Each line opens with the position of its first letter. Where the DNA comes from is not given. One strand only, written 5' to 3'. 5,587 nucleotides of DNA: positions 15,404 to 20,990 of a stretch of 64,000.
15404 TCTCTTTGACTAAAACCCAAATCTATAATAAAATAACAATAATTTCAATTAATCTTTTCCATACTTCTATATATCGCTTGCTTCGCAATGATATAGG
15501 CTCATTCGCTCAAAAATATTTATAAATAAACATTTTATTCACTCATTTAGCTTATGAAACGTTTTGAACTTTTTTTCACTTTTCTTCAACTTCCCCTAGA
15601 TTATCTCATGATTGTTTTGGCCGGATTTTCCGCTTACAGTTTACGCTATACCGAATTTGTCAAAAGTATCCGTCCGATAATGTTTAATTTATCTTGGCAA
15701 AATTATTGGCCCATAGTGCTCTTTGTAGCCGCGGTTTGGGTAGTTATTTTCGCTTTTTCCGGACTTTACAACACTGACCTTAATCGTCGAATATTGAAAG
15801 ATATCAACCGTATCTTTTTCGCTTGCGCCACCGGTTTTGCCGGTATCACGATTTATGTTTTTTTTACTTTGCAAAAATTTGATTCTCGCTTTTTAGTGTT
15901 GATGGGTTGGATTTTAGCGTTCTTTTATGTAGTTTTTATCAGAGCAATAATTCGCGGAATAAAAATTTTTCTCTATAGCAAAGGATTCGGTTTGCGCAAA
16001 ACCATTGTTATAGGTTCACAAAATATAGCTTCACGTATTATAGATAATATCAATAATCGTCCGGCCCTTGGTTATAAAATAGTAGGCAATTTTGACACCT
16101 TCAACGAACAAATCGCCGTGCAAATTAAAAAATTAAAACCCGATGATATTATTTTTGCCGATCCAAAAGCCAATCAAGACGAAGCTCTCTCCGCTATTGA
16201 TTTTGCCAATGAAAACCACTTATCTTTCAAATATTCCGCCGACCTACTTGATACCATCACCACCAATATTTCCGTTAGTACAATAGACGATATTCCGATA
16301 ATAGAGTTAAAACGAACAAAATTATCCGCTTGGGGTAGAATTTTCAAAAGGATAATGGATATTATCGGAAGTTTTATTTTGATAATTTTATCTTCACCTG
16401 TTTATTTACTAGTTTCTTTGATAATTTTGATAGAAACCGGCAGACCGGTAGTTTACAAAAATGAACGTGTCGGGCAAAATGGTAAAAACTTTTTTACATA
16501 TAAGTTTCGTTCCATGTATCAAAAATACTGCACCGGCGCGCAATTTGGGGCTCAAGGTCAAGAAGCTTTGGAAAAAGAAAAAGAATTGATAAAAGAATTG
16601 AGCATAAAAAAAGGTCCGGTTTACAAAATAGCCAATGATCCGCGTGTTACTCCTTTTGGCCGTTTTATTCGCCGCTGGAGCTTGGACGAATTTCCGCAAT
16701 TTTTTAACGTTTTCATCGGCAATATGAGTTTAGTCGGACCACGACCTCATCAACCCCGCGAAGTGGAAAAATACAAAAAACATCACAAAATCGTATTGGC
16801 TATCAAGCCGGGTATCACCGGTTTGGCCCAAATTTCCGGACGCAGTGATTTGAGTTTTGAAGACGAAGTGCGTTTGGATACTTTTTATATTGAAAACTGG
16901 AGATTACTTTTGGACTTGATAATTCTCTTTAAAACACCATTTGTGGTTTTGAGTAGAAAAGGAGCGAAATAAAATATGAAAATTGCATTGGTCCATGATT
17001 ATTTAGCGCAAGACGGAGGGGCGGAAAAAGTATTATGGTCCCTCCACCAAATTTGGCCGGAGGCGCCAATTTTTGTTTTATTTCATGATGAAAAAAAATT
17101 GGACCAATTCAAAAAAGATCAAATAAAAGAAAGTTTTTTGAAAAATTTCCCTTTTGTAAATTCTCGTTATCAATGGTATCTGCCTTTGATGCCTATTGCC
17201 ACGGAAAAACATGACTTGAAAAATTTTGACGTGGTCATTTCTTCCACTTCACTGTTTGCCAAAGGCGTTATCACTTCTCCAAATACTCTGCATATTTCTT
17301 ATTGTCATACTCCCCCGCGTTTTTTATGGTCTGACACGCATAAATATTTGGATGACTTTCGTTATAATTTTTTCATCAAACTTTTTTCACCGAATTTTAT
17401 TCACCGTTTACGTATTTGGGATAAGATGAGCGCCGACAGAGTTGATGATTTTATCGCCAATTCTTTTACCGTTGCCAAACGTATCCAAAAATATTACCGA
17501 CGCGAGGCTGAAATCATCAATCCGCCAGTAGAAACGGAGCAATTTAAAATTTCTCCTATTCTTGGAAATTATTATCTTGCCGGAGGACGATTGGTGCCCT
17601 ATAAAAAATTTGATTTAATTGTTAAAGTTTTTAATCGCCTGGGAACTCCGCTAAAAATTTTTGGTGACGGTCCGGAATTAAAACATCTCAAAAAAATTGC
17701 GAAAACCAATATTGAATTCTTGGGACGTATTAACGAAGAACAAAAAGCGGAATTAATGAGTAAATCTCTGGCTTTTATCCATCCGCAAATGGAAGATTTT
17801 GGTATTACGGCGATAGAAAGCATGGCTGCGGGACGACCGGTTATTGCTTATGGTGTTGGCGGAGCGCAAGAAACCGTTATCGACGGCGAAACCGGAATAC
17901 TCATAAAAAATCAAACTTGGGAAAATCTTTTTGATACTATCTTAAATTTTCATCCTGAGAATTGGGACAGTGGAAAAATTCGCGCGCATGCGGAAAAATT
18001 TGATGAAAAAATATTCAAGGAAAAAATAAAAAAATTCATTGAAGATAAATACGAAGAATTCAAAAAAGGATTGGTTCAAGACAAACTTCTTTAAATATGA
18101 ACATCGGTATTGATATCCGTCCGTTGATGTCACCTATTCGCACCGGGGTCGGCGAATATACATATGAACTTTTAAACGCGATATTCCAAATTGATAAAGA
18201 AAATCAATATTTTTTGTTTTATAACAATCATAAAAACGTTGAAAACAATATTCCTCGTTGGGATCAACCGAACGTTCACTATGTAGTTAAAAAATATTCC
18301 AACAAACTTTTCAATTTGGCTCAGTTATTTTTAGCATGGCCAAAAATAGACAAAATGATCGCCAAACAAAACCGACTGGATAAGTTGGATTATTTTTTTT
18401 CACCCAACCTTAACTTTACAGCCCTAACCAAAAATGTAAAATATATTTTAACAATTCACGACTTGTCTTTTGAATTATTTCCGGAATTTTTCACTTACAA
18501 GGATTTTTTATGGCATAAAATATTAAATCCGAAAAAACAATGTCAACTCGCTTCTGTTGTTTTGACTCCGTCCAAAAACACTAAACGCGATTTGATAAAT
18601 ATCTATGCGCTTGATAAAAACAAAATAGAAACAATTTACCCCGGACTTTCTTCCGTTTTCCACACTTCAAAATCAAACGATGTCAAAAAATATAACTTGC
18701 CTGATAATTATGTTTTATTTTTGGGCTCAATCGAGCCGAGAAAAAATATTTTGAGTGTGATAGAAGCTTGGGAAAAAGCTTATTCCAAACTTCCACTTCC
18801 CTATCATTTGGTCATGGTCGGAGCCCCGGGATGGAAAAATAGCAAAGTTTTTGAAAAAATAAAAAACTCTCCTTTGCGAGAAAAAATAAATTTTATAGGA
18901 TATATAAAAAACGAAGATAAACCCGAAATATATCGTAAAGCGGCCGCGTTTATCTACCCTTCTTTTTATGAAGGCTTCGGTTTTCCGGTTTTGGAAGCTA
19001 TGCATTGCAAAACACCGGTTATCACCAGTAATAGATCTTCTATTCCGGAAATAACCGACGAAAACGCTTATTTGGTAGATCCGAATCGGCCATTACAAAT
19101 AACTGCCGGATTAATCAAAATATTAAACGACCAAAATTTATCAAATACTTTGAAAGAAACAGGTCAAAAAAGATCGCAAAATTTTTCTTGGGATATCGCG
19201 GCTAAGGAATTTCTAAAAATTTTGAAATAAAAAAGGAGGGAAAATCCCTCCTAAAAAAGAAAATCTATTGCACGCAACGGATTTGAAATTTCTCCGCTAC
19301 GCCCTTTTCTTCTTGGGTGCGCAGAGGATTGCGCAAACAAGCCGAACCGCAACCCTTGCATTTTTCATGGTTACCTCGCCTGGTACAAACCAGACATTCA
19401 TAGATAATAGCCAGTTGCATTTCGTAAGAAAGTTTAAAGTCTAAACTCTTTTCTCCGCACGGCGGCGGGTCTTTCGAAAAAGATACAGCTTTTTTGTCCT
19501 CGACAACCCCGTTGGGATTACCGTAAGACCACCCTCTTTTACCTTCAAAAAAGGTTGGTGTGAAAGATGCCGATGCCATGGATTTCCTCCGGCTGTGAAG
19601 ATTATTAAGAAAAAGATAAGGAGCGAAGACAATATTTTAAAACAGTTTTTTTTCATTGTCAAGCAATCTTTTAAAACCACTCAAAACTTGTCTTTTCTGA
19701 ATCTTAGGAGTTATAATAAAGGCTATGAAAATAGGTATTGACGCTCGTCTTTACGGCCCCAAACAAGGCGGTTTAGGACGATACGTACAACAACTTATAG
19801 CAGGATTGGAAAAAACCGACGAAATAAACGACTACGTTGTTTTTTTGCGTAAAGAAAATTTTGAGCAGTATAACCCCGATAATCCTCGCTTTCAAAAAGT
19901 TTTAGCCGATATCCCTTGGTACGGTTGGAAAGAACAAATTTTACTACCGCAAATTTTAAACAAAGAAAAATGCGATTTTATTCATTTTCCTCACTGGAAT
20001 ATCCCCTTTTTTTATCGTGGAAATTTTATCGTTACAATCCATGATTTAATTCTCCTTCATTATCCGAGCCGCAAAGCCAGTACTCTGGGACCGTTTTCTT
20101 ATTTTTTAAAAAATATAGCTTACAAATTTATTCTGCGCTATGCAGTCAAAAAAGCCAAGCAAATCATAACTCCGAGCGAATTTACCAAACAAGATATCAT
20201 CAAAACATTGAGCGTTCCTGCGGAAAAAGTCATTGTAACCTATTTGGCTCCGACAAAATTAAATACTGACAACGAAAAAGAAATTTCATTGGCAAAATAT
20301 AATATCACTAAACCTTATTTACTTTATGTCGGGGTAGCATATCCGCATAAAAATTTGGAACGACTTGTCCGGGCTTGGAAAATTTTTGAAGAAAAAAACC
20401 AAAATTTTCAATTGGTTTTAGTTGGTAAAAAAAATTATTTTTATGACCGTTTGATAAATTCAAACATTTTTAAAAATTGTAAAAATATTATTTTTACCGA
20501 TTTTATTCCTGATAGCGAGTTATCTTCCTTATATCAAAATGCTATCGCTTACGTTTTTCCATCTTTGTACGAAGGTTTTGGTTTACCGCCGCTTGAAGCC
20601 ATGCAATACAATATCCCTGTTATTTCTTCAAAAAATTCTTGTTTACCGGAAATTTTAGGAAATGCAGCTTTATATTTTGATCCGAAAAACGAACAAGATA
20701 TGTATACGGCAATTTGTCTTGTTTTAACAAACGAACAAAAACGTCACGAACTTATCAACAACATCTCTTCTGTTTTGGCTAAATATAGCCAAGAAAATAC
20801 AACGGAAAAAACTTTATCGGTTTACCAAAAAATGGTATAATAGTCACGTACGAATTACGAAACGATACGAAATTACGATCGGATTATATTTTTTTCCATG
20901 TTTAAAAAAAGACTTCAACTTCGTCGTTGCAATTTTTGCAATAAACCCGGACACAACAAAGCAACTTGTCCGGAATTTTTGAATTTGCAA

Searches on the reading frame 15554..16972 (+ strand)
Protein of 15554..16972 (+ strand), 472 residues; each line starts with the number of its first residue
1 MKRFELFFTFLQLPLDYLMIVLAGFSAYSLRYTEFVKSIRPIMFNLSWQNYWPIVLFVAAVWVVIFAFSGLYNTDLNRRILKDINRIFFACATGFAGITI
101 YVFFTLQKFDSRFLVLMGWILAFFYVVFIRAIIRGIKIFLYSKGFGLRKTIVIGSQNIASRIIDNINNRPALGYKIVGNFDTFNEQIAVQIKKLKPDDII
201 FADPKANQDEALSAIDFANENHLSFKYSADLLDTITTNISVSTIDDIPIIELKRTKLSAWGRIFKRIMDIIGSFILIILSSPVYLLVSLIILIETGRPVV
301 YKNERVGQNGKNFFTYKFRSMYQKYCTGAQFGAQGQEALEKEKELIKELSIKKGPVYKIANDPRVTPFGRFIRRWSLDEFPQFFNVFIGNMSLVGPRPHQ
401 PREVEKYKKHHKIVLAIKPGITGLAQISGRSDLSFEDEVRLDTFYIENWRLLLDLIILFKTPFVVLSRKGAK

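Call 43: search_protein_families(library=pfam, proteins=[window:15554-16972:+], max_evalue=0.001)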
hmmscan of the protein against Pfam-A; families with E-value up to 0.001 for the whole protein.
window:15554-16972:+ (472 aa): 2 families
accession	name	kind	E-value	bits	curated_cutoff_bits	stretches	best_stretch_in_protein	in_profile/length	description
PF02397.22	Bac_transf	-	2.9e-62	209.8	27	1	265-466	1-178/179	Bacterial sugar transferase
PF13727.12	CoA_binding_3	-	6.5e-10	39.7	25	1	69-187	3-117/175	CoA-binding domain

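Call 57: search_protein_families(library=ncbifam, proteins=[window:15554-16972:+], max_evalue=0.1)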
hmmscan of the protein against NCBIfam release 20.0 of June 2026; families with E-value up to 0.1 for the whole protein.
window:15554-16972:+ (472 aa): 10 families
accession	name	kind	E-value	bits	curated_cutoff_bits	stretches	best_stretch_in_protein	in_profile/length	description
TIGR03025.1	EPS_sugtrans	subfamily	1.1e-114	384.1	295.55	1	16-472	3-445/445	exopolysaccharide biosynthesis polyprenyl glycosylphosphotransferase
TIGR03023.1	WcaJ_sugtrans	equivalog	1.3e-94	318.1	410.75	2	358-471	331-452/453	undecaprenyl-phosphate glucose phosphotransferase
TIGR03022.1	WbaP_sugtrans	subfamily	5.2e-86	289.7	403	1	44-471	31-455/456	undecaprenyl-phosphate galactose phosphotransferase WbaP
TIGR03013.1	EpsB_2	subfamily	3.5e-63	214.2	393.35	2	352-472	317-443/443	TIGR03013 family XrtA/PEP-CTERM system glycosyltransferase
NF052601.1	undeca_RfbP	equivalog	7.7e-59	198.9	330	1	255-467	35-237/244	undecaprenyl-phosphate galactose phosphotransferase family protein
NF011751.0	PRK15204.1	equivalog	3.8e-55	187.4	907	1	101-471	104-475/476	undecaprenyl-phosphate galactose phosphotransferase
NF041877.1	EPS_EpsZ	equivalog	1.2e-53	182.5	800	1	264-471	265-458/459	exopolysaccharide biosynthesis polyisoprenyl-phosphate hexose-1-phosphate transferase EpsZ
NF007518.0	PRK10124.1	equivalog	6.3e-50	170.2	684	2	360-468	344-460/464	undecaprenyl-phosphate glucose phosphotransferase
NF050817.1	PolSacchBiosHfsE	equivalog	5.6e-32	111.1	750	1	236-461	243-455/467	polysaccharide biosynthesis protein HfsE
NF045514.1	glycotran_HepC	equivalog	2.7e-20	72.6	140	1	253-399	105-212/220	heterocyst development glycosyltransferase HepC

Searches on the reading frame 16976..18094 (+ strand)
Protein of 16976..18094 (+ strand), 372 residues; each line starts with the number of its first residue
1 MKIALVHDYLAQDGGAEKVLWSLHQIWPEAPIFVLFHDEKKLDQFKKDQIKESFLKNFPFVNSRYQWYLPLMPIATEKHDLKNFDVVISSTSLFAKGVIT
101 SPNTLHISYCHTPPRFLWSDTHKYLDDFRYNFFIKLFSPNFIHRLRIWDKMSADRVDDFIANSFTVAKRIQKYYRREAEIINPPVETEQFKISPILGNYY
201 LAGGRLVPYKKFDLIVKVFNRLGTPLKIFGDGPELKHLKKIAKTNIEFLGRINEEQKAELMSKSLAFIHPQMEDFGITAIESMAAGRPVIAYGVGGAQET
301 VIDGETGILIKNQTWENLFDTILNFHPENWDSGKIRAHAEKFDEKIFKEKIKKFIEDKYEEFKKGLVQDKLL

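Call 43: search_protein_families(library=pfam, proteins=[window:16976-18094:+], max_evalue=0.001)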
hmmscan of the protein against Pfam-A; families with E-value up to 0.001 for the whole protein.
window:16976-18094:+ (372 aa): 3 families
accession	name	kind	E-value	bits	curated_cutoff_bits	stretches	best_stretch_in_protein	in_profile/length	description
PF00534.26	Glycos_transf_1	-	2.4e-27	96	26.4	1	198-324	16-154/172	Glycosyl transferases group 1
PF13692.12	Glyco_trans_1_4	-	1.3e-21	77.8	27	1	202-324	6-138/142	Glycosyl transferases group 1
PF13439.12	Glyco_transf_4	-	1.6e-06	28.7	28.5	1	14-188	2-169/170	Glycosyltransferase Family 4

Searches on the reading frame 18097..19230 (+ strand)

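Call 43: search_protein_families(library=pfam, proteins=[window:18097-19230:+], max_evalue=0.001)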
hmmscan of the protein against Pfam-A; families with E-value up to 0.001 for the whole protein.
window:18097-19230:+ (377 aa): 5 families
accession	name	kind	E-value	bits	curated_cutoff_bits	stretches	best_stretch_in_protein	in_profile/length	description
PF00534.26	Glycos_transf_1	-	3.6e-36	124.7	26.4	1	199-359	9-172/172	Glycosyl transferases group 1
PF13692.12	Glyco_trans_1_4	-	2e-27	96.6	27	1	204-345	2-142/142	Glycosyl transferases group 1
PF20706.3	GT4-conflict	-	3.4e-11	43.2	26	1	176-319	173-319/385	Family 4 Glycosyltransferase in conflict systems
PF13439.12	Glyco_transf_4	-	6.8e-10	39.7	28.5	1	17-184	3-166/170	Glycosyltransferase Family 4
PF13524.12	Glyco_trans_1_2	-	0.0002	21.8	25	1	237-363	16-133/144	Glycosyl transferase-like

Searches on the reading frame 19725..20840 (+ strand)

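Call 43: search_protein_families(library=pfam, proteins=[window:19725-20840:+], max_evalue=0.001)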
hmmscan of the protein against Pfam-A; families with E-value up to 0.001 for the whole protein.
window:19725-20840:+ (371 aa): 5 families
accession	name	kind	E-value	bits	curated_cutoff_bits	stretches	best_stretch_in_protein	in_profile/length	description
PF00534.26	Glycos_transf_1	-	5.1e-34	117.7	26.4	1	193-347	10-169/172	Glycosyl transferases group 1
PF13692.12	Glyco_trans_1_4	-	1.4e-24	87.4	27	1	197-336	2-142/142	Glycosyl transferases group 1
PF13439.12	Glyco_transf_4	-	5.8e-14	52.9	28.5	1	15-173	2-163/170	Glycosyltransferase Family 4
PF20706.3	GT4-conflict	-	1.4e-09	37.9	26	1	196-362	197-366/385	Family 4 Glycosyltransferase in conflict systems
PF13579.12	Glyco_trans_4_4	-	8.7e-06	26.6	29.7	1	15-172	1-155/158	Glycosyl transferase 4-like domain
